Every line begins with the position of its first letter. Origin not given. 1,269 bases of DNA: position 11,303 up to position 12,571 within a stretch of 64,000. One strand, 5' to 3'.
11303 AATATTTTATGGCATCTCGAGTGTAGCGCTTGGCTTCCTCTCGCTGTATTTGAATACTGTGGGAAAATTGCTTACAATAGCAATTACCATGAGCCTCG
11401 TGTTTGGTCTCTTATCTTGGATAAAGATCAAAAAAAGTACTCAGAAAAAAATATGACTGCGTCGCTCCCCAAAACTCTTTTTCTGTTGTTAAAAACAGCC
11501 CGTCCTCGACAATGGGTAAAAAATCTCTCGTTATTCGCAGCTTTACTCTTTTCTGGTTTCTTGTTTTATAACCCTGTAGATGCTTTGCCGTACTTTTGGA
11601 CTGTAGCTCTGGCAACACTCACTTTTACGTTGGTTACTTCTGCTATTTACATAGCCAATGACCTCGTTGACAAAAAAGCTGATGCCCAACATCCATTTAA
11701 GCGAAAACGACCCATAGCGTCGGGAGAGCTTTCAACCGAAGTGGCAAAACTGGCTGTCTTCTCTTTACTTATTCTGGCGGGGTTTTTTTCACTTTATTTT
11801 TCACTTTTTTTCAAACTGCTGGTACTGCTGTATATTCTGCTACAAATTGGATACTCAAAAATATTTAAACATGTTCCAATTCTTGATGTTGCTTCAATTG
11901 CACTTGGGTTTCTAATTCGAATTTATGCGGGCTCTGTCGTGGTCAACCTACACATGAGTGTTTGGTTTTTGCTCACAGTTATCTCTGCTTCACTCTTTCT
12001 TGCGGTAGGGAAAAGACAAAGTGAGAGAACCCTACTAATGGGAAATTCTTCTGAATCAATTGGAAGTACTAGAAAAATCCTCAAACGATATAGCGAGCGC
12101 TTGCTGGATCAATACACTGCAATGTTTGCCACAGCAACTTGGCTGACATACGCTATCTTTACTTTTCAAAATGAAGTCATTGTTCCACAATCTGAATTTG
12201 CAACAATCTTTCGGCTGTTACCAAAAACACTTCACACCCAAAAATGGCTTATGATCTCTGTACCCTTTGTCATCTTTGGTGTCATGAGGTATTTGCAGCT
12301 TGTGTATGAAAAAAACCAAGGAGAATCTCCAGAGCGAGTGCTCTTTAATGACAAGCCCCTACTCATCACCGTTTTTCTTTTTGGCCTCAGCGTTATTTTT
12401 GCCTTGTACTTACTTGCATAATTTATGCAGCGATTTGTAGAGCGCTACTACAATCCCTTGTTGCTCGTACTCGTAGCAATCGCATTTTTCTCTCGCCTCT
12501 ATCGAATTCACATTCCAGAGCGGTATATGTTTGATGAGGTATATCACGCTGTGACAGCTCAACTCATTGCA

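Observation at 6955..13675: Six-gene lipid-linked glycan assembly cluster with a DPPR-synthase-like enzyme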

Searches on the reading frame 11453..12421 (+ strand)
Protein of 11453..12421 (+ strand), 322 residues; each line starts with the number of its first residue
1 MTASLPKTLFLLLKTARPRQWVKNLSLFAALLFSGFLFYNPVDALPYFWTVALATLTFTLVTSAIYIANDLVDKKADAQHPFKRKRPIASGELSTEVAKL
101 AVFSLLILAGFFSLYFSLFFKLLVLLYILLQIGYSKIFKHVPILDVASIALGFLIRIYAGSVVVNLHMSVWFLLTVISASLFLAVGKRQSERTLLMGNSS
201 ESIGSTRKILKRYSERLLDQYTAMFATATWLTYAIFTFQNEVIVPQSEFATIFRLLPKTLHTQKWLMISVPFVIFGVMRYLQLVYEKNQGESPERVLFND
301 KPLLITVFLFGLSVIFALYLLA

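Call 3: search_protein_families(library=pfam, proteins=[window:11453-12421:+], max_evalue=0.01)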
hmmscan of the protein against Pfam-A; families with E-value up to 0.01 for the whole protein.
window:11453-12421:+ (322 aa): 1 family
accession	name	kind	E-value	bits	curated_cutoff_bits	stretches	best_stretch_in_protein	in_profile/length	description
PF01040.23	UbiA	-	2.8e-19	69.8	34.2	1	45-189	16-161/250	UbiA prenyltransferase family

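Call 4: search_protein_families(library=ncbifam, proteins=[window:11453-12421:+], max_evalue=0.01)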
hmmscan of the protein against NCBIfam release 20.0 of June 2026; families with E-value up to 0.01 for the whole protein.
window:11453-12421:+ (322 aa): 16 families
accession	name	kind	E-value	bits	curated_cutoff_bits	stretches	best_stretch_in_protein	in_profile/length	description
NF008977.0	PRK12324.1-2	equivalog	3.1e-63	213.9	234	1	9-319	2-288/297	decaprenyl-phosphate phosphoribosyltransferase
NF008978.0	PRK12324.1-4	equivalog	2e-61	207.7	207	1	12-320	35-321/322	decaprenyl-phosphate phosphoribosyltransferase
NF008976.0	PRK12324.1-1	equivalog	8.3e-41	140.3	474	1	12-303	21-288/306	decaprenyl-phosphate phosphoribosyltransferase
NF006088.0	PRK08238.1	equivalog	3e-39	135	351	1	8-316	191-478/482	UbiA family prenyltransferase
NF009523.0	PRK12884.1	equivalog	1.3e-11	44.2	269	1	44-177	33-163/279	prenyltransferase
TIGR01475.1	ubiA_other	subfamily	1.1e-08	34.9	180.8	1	27-182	15-170/282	UbiA-like polyprenyltransferase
NF009521.0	PRK12882.1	equivalog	2.5e-07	30.2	296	1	50-178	40-167/280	geranylgeranylglycerol-phosphate geranylgeranyltransferase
NF035940.1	prenyl_rel_EboC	equivalog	6.1e-07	29.1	250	1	50-177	40-165/292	UbiA-like protein EboC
TIGR01474.1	ubiA_proteo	equivalog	7.4e-07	28.9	275.45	1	42-173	34-166/282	4-hydroxybenzoate octaprenyltransferase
NF009514.0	PRK12873.1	equivalog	7.9e-06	25.4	246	1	21-171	19-174/297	4-hydroxybenzoate polyprenyltransferase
TIGR01473.1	cyoE_ctaB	equivalog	1.6e-05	24.9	210.3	1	40-140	28-128/281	heme o synthase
NF041586.1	MqnP_DT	exception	0.00012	21.9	430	1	44-138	29-125/277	menaquinone biosynthesis prenyltransferase MqnP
NF009609.0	PRK13106.1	equivalog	0.00037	20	349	1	51-164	51-163/301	prenyltransferase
NF005742.0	PRK07566.1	equivalog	0.00073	18.7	313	1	55-136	72-151/315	chlorophyll synthase ChlG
NF009516.0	PRK12875.1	equivalog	0.00085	18.5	205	1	6-159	14-167/292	prenyltransferase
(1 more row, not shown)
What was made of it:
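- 11453..12421 (+): g5: polyprenyl-phosphate 5-phosphoribosyltransferase (PPPRS/DPPRS family, UbiA fold). NF008978 scores 207.7 bits (cutoff 207) and NF008977 scores 213.9 bits (cutoff 234); the next non-DPPRS UbiA model scores 44 bits (call 4).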

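Call 11: search_solved_structures(query=window:11453-12421:+, max_evalue=0.01, show_alignments=1)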
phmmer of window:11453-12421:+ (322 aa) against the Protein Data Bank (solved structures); distinct sequences matched with E-value up to 0.01: 2.
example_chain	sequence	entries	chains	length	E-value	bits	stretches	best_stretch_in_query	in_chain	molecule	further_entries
8j8j_D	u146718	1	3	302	3.1e-32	115.6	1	12-242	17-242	Decaprenyl-phosphate phosphoribosyltransferase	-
8j8k_A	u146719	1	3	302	1.5e-23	87.1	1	12-242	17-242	Decaprenyl-phosphate phosphoribosyltransferase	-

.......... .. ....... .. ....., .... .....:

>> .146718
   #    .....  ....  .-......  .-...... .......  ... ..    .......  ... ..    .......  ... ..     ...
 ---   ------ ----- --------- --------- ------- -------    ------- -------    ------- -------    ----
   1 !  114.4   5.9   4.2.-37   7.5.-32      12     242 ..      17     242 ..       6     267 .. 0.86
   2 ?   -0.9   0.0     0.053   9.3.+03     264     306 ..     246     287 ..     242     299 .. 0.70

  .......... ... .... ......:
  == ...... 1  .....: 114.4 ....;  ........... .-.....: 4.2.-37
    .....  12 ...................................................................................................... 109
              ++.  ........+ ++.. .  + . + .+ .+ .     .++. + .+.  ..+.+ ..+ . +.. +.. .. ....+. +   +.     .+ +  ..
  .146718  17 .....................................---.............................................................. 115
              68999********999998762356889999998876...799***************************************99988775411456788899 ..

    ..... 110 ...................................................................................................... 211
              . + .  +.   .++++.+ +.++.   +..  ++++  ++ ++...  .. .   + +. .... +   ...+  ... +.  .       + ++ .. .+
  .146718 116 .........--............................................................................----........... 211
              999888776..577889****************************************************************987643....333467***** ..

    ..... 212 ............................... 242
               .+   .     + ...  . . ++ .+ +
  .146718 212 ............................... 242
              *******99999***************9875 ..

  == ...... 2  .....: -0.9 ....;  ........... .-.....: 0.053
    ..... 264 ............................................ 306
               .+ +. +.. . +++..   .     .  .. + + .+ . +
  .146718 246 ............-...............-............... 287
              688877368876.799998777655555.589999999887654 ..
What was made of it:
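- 11453..12421 (+): PDB 8j8j Rv3806c matches at E=3e-32 and no other UbiA structure is hit (call 11).
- On Decaprenyl/polyprenyl-phosphate phosphoribosyltransferase (DPPRS/PPPRS; NCBIfam NF008977/NF008978; Rv3806c): Both PDB hits at E<=0.01 are decaprenyl-phosphate phosphoribosyltransferase (8j8j Rv3806c, 8j8k) (call 11).
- The only PDB hits are two sequences of decaprenyl-phosphate phosphoribosyltransferase (8j8j, 8j8k); the better, Rv3806c 8j8j, scores E=3e-32 (call 11). No other UbiA structure is hit in the PDB (call 11).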

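Call 15: find_encoding_contigs(protein=window:11453-12421:+, flank=10000, max_places=6)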
Protein window:11453-12421:+ (322 aa): 9 contigs read that carry it; 4 places shown.
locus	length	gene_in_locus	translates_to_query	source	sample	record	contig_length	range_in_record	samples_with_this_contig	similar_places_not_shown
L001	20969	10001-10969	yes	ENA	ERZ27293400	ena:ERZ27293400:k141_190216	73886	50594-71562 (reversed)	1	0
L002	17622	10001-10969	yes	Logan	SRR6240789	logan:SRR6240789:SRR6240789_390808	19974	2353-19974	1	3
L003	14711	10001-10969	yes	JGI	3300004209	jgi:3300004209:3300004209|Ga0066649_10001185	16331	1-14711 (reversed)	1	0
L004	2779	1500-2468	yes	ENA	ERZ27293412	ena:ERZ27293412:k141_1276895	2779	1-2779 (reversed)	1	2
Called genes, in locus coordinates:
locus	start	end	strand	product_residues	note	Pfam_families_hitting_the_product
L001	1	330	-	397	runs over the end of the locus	-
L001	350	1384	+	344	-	PF00326:Peptidase_S9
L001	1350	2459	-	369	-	PF02646:RmuC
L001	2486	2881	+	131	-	-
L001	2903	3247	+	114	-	PF01371:Trp_repressor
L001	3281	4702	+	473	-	PF00133:tRNA-synt_1, PF01406:tRNA-synt_1e (faint), PF09334:tRNA-synt_1g, PF00133:tRNA-synt_1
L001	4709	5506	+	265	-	PF01026:TatD_DNase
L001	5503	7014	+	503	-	-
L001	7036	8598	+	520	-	-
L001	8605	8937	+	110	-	-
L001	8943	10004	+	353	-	PF00953:Glycos_transf_4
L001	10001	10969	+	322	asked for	PF01040:UbiA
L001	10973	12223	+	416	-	PF02366:PMT, PF13231:PMT_2, PF16192:PMT_4TMC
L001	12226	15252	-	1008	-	PF00580:UvrD-helicase, PF13245:AAA_19, PF13604:AAA_30 (faint), PF13361:UvrD_C, PF13538:UvrD_C_2 (faint), PF12705:PDDEXK_1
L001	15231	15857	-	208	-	PF00730:HhH-GPD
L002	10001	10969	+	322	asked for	PF01040:UbiA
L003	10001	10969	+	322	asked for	PF01040:UbiA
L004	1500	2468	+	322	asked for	PF01040:UbiA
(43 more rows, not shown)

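Call 16: find_homologous_proteins(query=window:11453-12421:+, max_evalue=1e-10)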
Query window:11453-12421:+ (322 aa): 3905 proteins with E <= 1e-10 among 8000 candidates; the best 120 are listed.
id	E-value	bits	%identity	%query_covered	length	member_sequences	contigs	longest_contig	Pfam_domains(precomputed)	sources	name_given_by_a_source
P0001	3.3e-199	679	100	100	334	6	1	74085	PF01040.24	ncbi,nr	ncbi:MAG: decaprenyl-phosphate phosphoribosyltransferase [Candidatus Pacebacteria bacterium CG10_big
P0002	3.5e-167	574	83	98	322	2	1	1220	PF01040.24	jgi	jgi:4-hydroxybenzoate polyprenyltransferase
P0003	3.7e-166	570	86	97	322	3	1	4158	PF01040.24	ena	-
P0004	4.7e-165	567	83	98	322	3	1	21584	PF01040.24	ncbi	-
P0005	3.5e-164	564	83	98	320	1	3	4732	PF01040.24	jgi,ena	-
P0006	2.2e-144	499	73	97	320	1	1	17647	PF01040.24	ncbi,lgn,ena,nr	ncbi:MAG: decaprenyl-phosphate phosphoribosyltransferase [Candidatus Pacebacteria bacterium CG_4_10_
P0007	2.2e-144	499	73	97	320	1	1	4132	PF01040.24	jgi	-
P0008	5.1e-144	497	73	97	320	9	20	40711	PF01040.24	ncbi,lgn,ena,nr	ncbi:MAG: decaprenyl-phosphate phosphoribosyltransferase [Candidatus Pacebacteria bacterium]|nr:deca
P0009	4.8e-136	471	68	98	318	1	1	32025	PF01040.24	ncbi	-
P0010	6.7e-136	471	68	98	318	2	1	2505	PF01040.24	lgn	-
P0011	9.7e-136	470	68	97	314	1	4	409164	PF01040.24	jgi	-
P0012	2.6e-134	466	68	97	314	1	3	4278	PF01040.24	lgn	-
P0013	3.1e-134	465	67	100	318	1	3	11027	PF01040.24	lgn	-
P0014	1.2e-133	463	67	99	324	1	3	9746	PF01040.24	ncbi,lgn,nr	ncbi:decaprenyl-phosphate phosphoribosyltransferase [Candidatus Woesebacteria bacterium]|nr:decapren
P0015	1.5e-133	463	68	100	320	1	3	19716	PF01040.24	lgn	-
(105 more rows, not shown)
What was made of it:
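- On Decaprenyl/polyprenyl-phosphate phosphoribosyltransferase (DPPRS/PPPRS; NCBIfam NF008977/NF008978; Rv3806c): NCBI names the identical protein decaprenyl-phosphate phosphoribosyltransferase (call 16).
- JGI pipelines label many orthologs '4-hydroxybenzoate polyprenyltransferase' (call 16).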

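Call 21: find_related_loci(query=A1, collection=genome_contigs, flank=10000)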
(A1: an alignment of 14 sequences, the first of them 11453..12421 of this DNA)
Query A1 (322 aa) in genome_contigs; peptide patterns used: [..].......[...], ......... (x = any residue, [..] = any of these).
203 stretches matched a pattern; 177 encode a relative of the query (tblastn E <= 1e-3); the best 80 are kept; 80 distinct loci.
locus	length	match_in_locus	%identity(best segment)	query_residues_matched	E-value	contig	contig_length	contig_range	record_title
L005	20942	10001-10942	86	9-322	0e+0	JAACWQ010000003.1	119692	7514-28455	MAG: Candidatus Paceibacterota bacterium isolate CG_2015-01t_44_17 CG_2015-01t_curated_scaffold_32, whole genome shotgun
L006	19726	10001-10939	83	10-322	3e-166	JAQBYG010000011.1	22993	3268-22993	MAG: bacterium isolate casp150-mb.307 NODE_5939_length_22993_cov_0.092208, whole genome shotgun sequence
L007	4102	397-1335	73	8-320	7e-159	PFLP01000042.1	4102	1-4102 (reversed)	MAG: Candidatus Pacebacteria bacterium CG_4_10_14_0_8_um_filter_42_14 CG_4_10_14_0.8_um_filter_scaffold_17352_c, whole g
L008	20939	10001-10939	73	8-320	3e-154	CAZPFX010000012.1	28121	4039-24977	MAG TPA_asm: uncultured Pseudomonadales bacterium isolate SRP118108_co5_543 genome assembly, contig: NODE_1305_length_28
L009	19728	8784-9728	68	7-321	2e-145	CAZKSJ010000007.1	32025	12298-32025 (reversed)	MAG TPA_asm: uncultured Pseudomonadales bacterium isolate SRP239243_co2_85 genome assembly, contig: NODE_2005_length_320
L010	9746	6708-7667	67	2-321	2e-143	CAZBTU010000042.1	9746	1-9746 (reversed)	MAG TPA_asm: uncultured Pseudomonadales bacterium isolate SRP286056_co2_100 genome assembly, contig: NODE_11777_length_9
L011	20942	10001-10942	68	9-322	1e-142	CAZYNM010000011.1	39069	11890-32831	MAG TPA_asm: uncultured Pseudomonadales bacterium isolate SRP292972_co1_113 genome assembly, contig: NODE_575_length_390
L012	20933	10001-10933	67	12-322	1e-141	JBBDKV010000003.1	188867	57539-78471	MAG: Patescibacteria group bacterium isolate LejiaA_43_11 Lejia_A_118_length_188867_cov_6, whole genome shotgun sequence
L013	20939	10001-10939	67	10-322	3e-141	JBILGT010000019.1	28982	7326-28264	MAG: Limisphaerales bacterium isolate ME2016-09-28_3300042471_group7_bin68 Rohwer_bin1526_scaffold_628_c1, whole genome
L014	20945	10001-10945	66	7-321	2e-140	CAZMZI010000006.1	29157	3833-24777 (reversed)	MAG TPA_asm: uncultured Pseudomonadales bacterium isolate SRP192515_co1_162 genome assembly, contig: NODE_1402_length_29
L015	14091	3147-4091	66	8-322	2e-139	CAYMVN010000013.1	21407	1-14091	MAG TPA_asm: uncultured Pseudomonadales bacterium isolate SRP286056_co2_111 genome assembly, contig: NODE_3679_length_21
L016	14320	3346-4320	65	8-321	2e-139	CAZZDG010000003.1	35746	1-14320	MAG TPA_asm: uncultured Pseudomonadales bacterium isolate binchicken_co321_113 genome assembly, contig: NODE_402_length_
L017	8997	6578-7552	66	8-321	6e-139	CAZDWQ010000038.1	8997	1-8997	MAG TPA_asm: uncultured Pseudomonadales bacterium isolate SRP192515_co1_182 genome assembly, contig: NODE_7815_length_89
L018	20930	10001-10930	68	12-321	5e-139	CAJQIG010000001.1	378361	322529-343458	uncultured Patescibacteria group bacterium isolate 0.2_20180412_Bin_MAXBIN_228_sub_1 genome assembly, contig: c_00000000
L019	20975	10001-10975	67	8-321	1e-138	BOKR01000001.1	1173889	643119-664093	MAG: Patescibacteria group bacterium BroJett025 DNA, sequence1, whole genome shotgun sequence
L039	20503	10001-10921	66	1-311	2e-130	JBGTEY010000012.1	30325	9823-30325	MAG: Patescibacteria group bacterium isolate JTS-RE179 k141_2998211, whole genome shotgun sequence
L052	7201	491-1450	62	1-320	4e-124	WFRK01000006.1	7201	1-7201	MAG: Candidatus Microgenomates bacterium isolate S014_60 k151_11272, whole genome shotgun sequence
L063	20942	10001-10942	60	7-320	8e-122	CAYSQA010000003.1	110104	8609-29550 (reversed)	MAG TPA_asm: uncultured Pseudomonadales bacterium isolate SRP170004_co1_586 genome assembly, contig: NODE_190_length_110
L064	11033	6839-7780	60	4-321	9e-122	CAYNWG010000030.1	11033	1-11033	MAG TPA_asm: uncultured Pseudomonadales bacterium isolate SRP286056_co1_440 genome assembly, contig: NODE_7619_length_11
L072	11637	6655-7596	60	4-321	6e-120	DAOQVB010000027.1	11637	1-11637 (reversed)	MAG TPA_asm: Candidatus Woesebacteria bacterium isolate AMR_MDS_1099 NODE_6249_length_11637_cov_5.060611, whole genome s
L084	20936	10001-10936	58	9-319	6e-114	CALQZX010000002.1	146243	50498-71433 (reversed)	MAG: Parcubacteria group bacterium isolate MiH-14oct19-109 genome assembly, contig: MiH-14oct19-C63, whole genome shotgu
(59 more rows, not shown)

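Call 57: search_protein_families(library=pfam, proteins=[L072:7619-9679:+, L014:16705-18435:+, L063:11008-11886:+, L084:16397-17473:-, L084:8554-8931:+, L013:8550-8909:+, L039:8556-8921:+, L064:9873-11033:+], max_evalue=0.5)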
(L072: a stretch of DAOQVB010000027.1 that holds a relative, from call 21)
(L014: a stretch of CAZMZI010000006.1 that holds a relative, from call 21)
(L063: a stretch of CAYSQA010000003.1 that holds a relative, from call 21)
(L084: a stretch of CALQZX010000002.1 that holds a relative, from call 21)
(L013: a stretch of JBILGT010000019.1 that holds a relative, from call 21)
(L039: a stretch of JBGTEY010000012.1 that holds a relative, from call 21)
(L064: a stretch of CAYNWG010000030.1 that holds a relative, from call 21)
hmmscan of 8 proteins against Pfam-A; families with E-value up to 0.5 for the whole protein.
L072:7619-9679:+ (687 aa): 1 family
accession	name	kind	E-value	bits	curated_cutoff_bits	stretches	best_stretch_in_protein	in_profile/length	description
PF10060.15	DUF2298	-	3.1e-84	284.1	27.8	2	49-427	1-390/488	Uncharacterized membrane protein (DUF2298)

L014:16705-18435:+ (577 aa): 1 family
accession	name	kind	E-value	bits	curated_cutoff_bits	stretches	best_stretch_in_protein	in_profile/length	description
PF17996.7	CE2_N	-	0.005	17.3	27.9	1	469-544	10-86/108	Carbohydrate esterase 2 N-terminal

L063:11008-11886:+ (293 aa): 4 families
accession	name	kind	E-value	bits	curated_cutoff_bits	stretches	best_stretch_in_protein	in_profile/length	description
PF00483.29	NTP_transferase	-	6.6e-33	114.7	21.2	1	5-273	1-242/245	Nucleotidyl transferase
PF12804.13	NTP_transf_3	-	4.8e-06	27.3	27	1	6-162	1-120/160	MobA-like NTP transferase domain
PF01128.25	IspD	-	0.076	13.2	27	1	6-62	3-57/221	2-C-methyl-D-erythritol 4-phosphate cytidylyltransferase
PF02776.23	TPP_enzyme_N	-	0.1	12.8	26.8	1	36-76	3-43/119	Thiamine pyrophosphate enzyme, N-terminal TPP binding domain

L084:16397-17473:- (358 aa): 9 families
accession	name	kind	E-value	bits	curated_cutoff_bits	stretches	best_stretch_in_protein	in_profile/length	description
PF13439.12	Glyco_transf_4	-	2.3e-21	77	28.5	1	22-196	1-169/170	Glycosyltransferase Family 4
PF00534.26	Glycos_transf_1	-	1.2e-18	67.6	26.4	1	246-337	80-171/172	Glycosyl transferases group 1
PF13692.12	Glyco_trans_1_4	-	1e-14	55.4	27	1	237-323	59-141/142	Glycosyl transferases group 1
PF13579.12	Glyco_trans_4_4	-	6.1e-09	36.8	29.7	1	23-191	1-157/158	Glycosyl transferase 4-like domain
PF13524.12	Glyco_trans_1_2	-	1.6e-08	35.1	25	1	235-351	23-141/144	Glycosyl transferase-like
PF13477.12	Glyco_trans_4_2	-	0.0015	19.2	23.4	1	41-141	23-120/139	Glycosyl transferase 4-like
PF20706.3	GT4-conflict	-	0.0087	15.5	26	1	248-351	271-384/385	Family 4 Glycosyltransferase in conflict systems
PF02948.20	Amelogenin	-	0.04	14.9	27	1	232-269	26-63/179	Amelogenin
PF08288.18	PIGA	-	0.055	14.6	27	1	65-132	17-84/90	PIGA (GPI anchor biosynthesis)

L084:8554-8931:+ (126 aa): 0 families

L013:8550-8909:+ (120 aa): 0 families

L039:8556-8921:+ (122 aa): 1 family
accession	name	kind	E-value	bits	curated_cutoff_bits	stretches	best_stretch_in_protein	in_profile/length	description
PF03896.21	TRAP_alpha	-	0.019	14.6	24.7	1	88-121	114-146/180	Translocon-associated protein (TRAP), alpha subunit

L064:9873-11033:+ (387 aa): 3 families
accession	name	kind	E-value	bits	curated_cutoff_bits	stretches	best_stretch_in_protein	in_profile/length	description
PF02366.24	PMT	-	1.6e-16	61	22.7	1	27-255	7-237/245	Dolichyl-phosphate-mannose-protein mannosyltransferase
PF13231.12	PMT_2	-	1.4e-15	58.3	26.1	1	88-247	2-155/160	Dolichyl-phosphate-mannose-protein mannosyltransferase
PF16192.10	PMT_4TMC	-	2.9e-09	37.2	32.4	1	266-384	3-129/202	C-terminal four TMM region of protein-O-mannosyltransferase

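Call 67: search_protein_representatives(alignment_id=A1)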
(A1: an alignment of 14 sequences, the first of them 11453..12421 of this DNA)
Query: 14 sequences, 321 profile positions. Proteins with E-value up to 0.001 (for the whole library): 13996; up to 1e-10: 9832; up to 1e-30: 2387. The best 150 are listed.
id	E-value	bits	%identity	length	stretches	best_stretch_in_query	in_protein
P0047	2.4e-152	523.4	-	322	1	4-320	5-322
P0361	6.3e-140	482.5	-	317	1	6-320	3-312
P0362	5.6e-115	400.6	-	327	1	6-318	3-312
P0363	1.2e-94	333.8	-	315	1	7-320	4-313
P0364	1.1e-93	330.5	-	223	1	99-320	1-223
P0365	5.9e-93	328.2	-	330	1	8-318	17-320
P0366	1.6e-91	323.5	-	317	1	3-320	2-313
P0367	1.1e-82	294.4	-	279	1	46-320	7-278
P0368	1.9e-78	280.5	-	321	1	8-318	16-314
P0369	5.7e-78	278.9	-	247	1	10-246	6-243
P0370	1.4e-75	271.1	-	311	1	7-320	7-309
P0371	4.0e-74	266.3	-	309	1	11-319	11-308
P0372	1.3e-72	261.3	-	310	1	9-319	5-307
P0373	2.1e-72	260.6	-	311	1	9-320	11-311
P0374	8.3e-71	255.4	-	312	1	8-320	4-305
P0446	1.2e-56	208.9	-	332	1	11-319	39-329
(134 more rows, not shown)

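Call 69: list_cluster_members(proteins=[P0361, P0362, P0363, P0365, P0366, P0368, P0370, P0371, P0374, P0446])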
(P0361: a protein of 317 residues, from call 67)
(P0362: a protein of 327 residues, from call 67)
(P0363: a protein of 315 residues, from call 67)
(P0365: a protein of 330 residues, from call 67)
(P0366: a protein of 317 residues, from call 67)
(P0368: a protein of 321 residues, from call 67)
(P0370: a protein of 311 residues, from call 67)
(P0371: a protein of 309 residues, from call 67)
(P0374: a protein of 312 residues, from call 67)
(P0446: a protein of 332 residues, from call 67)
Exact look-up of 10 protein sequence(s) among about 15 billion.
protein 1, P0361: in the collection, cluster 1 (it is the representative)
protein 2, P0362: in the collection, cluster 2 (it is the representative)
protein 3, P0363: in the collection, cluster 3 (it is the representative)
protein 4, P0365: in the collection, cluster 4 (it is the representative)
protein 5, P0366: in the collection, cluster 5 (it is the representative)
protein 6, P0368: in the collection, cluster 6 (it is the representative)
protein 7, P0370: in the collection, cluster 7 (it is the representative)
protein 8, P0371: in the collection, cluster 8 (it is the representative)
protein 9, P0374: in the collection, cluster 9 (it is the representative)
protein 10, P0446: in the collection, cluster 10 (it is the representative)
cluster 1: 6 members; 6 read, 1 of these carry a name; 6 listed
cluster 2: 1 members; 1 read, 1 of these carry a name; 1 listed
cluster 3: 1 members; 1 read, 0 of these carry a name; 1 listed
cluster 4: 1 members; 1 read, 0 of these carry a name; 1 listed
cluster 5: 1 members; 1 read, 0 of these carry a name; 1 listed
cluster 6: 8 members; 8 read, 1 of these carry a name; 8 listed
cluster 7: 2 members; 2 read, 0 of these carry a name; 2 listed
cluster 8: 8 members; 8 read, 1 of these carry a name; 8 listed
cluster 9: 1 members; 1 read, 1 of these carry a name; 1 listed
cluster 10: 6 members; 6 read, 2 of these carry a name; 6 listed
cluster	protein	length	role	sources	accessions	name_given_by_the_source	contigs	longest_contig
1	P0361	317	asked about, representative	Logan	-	-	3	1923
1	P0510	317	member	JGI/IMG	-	decaprenyl-phosphate phosphoribosyltransferase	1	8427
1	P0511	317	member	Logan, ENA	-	-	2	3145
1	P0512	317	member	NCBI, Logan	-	-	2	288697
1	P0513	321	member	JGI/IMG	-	-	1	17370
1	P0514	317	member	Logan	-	-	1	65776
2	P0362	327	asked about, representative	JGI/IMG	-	4-hydroxybenzoate polyprenyltransferase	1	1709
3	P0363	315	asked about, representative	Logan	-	-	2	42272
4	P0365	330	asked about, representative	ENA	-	-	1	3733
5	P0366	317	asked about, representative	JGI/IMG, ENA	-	-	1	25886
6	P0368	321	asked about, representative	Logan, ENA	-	-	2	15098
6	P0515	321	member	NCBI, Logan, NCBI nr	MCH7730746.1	decaprenyl-phosphate phosphoribosyltransferase [Patescibacteria group bacterium]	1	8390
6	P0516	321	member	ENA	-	-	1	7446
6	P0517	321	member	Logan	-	-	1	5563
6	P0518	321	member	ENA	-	-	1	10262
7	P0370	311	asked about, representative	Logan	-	-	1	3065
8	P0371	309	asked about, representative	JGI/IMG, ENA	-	-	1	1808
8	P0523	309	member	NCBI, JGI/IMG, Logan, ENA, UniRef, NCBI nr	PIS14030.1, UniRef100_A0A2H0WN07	decaprenyl-phosphate phosphoribosyltransferase [Candidatus Shapirobacteria bacterium ... | Decaprenyl-phosphate phosphoribosyltransferase n=1 Tax=Candidatus Shapirobacteria ... | MAG: decaprenyl-phosphate phosphoribosyltransferase [Candidatus Shapirobacteria bacterium ...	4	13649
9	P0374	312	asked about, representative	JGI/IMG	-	4-hydroxybenzoate polyprenyltransferase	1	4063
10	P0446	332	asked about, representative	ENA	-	-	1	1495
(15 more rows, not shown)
